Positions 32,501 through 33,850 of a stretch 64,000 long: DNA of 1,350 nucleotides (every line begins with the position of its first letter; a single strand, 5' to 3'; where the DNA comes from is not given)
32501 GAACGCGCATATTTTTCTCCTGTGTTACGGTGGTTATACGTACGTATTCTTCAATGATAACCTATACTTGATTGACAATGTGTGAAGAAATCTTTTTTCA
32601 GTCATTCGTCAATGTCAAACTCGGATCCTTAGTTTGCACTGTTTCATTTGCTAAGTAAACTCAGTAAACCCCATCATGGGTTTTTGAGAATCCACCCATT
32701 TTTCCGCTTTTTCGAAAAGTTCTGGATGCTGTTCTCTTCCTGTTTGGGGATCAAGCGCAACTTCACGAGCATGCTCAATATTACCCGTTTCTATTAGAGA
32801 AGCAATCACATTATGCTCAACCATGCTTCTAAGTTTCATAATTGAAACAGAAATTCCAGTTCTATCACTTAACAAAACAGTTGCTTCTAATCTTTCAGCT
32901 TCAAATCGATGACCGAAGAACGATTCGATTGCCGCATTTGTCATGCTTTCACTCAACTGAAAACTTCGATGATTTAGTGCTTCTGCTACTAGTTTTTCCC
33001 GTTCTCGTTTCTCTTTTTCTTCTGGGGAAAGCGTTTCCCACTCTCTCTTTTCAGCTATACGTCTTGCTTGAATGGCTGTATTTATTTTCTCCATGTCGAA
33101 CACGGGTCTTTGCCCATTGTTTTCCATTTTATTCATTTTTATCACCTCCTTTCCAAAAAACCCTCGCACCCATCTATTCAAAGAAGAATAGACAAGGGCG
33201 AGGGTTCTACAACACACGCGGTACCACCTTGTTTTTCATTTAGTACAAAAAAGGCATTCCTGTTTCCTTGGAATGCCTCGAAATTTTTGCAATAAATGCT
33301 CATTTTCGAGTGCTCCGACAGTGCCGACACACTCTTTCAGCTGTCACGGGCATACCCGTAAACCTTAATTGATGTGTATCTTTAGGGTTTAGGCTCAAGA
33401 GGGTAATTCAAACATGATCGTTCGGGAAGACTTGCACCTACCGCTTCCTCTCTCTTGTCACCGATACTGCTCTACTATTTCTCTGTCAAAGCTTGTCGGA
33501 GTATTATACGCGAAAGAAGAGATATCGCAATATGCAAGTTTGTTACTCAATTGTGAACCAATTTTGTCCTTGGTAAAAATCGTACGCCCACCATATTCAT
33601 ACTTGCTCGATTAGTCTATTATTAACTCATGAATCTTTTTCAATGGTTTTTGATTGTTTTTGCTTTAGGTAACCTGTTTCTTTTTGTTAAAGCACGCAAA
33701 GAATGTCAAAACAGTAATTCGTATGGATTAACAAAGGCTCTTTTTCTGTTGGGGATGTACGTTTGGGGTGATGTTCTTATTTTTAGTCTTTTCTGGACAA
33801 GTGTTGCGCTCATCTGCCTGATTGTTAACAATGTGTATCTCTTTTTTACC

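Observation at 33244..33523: Candidate ~250-nt small RNA with a consensus-like promoter and a very strong intrinsic terminator, in an accessory region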

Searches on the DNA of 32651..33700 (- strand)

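Call 4: search_rna_families(source=window, start=33050, end=33700, threshold=evalue, max_evalue=10, show_alignments=3)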
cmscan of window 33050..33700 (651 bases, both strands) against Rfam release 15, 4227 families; matches with E-value up to 10: 4.
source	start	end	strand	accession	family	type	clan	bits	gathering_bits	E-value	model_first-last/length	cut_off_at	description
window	33191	33498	-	RF00230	T-box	Cis-reg; leader;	-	87.8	93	1.1e-19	1-219/219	no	T-box leader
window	33155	33208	-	RF03834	mir-3173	Gene; miRNA;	-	21.4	84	0.34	1-80/80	no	mir-3173 microRNA precursor family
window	33241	33284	+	RF02117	FMR1-AS1_1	Gene; lncRNA;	-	14.3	40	1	1-56/56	no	FMR1 antisense RNA 1 conserved region 1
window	33247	33300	-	RF01388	isrD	Gene; sRNA;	-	14.1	37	6.3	1-51/51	no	isrD Hfq binding RNA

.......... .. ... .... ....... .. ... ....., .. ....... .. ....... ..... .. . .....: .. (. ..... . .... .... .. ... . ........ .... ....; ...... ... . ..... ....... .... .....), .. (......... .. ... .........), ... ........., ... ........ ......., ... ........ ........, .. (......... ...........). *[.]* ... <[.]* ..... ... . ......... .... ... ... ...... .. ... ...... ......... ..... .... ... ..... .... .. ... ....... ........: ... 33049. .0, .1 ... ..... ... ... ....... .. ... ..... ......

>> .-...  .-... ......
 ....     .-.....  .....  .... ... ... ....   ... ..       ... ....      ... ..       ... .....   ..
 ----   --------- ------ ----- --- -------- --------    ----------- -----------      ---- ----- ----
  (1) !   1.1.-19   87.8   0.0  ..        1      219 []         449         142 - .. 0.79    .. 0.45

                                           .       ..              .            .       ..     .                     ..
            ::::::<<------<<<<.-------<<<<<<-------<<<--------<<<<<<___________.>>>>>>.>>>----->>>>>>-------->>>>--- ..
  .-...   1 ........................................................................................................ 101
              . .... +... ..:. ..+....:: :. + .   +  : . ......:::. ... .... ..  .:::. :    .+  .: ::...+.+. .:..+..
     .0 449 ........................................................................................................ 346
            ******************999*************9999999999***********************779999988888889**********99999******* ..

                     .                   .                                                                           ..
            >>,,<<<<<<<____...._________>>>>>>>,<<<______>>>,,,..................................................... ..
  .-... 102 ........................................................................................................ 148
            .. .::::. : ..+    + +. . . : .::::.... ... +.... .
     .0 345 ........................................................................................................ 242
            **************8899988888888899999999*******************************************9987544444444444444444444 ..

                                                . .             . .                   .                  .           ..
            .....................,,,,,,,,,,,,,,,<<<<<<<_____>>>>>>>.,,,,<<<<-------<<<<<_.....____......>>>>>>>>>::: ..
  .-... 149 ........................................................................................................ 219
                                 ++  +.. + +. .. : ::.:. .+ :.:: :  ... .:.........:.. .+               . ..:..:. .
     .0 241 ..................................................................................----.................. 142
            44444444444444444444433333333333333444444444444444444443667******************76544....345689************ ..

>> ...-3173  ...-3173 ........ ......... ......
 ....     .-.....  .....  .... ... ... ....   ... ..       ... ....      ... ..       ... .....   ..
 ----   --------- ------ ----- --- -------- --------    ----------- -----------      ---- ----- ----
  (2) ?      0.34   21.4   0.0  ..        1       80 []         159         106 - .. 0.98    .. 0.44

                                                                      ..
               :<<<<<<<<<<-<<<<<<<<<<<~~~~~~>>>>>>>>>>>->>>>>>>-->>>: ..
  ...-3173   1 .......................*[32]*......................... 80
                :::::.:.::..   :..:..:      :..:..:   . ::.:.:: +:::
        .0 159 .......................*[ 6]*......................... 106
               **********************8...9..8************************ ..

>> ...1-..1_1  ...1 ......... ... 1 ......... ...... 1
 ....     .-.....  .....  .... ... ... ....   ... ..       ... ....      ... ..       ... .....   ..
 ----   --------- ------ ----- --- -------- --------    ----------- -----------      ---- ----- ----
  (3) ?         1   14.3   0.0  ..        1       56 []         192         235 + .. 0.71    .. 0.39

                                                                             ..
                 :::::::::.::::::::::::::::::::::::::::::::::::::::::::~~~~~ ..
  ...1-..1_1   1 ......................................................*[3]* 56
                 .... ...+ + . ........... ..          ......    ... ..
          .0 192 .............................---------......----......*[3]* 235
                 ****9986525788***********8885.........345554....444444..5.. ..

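Call 14: search_rna_families(source=L001, threshold=evalue, max_evalue=1, show_alignments=2)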
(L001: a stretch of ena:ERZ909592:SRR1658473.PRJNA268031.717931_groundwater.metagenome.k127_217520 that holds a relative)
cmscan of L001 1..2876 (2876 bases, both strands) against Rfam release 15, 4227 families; matches with E-value up to 1: 1.
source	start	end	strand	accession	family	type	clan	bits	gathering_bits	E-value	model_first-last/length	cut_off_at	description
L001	806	1111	+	RF00230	T-box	Cis-reg; leader;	-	94.1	93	1.2e-20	1-219/219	no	T-box leader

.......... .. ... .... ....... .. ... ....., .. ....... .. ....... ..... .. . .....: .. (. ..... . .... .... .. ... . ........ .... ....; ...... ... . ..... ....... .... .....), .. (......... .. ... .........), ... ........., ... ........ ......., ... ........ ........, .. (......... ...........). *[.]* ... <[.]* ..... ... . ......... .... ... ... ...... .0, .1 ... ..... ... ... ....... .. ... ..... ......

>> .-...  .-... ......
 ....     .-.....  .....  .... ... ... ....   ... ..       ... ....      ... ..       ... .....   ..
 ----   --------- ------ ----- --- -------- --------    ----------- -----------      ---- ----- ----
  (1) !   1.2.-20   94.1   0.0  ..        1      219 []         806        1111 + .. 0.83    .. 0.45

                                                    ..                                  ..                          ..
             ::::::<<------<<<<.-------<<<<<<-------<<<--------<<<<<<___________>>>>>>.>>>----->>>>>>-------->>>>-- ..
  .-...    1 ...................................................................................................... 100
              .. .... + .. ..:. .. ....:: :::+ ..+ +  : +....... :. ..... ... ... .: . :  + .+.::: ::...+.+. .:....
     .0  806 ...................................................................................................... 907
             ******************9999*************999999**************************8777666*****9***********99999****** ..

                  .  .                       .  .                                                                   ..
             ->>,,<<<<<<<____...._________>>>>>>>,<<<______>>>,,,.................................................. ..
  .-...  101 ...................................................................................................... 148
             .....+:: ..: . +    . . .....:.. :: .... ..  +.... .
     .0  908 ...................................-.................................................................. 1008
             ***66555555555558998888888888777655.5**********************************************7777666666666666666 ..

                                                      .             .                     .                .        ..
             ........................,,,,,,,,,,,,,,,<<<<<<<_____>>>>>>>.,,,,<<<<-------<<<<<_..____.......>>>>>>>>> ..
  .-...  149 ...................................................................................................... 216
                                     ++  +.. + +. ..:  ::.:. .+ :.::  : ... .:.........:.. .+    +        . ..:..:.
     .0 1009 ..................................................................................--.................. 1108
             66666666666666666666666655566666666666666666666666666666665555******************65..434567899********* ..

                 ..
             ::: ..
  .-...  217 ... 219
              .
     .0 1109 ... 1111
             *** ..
